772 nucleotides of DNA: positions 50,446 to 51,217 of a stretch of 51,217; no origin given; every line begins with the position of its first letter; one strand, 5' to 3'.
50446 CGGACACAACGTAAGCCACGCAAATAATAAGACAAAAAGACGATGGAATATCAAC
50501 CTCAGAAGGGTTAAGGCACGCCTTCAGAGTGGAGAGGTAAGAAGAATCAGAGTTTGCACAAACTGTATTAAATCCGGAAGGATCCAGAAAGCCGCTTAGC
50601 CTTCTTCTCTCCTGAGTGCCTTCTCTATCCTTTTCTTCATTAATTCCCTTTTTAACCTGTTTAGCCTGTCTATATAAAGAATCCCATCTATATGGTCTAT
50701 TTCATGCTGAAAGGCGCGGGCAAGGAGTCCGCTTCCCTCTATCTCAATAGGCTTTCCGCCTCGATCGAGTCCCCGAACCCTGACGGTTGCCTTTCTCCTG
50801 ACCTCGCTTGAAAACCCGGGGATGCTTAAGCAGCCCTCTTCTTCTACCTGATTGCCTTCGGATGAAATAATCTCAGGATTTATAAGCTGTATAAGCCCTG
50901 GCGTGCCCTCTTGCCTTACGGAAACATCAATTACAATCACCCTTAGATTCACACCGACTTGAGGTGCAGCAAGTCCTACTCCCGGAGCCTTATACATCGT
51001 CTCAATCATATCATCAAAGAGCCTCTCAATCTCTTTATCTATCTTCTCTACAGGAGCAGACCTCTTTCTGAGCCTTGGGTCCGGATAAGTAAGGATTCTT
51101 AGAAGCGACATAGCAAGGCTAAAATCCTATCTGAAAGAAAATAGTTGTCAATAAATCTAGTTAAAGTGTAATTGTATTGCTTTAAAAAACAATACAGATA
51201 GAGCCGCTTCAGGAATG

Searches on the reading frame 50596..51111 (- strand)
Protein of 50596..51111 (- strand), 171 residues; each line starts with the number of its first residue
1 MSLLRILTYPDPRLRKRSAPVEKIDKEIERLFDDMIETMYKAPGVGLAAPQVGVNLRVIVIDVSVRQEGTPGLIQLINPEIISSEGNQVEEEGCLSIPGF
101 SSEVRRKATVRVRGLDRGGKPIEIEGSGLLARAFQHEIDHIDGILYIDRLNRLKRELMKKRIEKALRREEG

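Call 6: search_protein_families(library=pfam, proteins=[window:50596-51111:-], max_evalue=0.001)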
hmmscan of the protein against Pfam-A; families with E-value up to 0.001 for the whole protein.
window:50596-51111:- (171 aa): 1 family
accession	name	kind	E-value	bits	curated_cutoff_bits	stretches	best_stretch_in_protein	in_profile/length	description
PF01327.26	Pep_deformylase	-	4.6e-55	185.9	22.8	1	4-155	2-155/156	Polypeptide deformylase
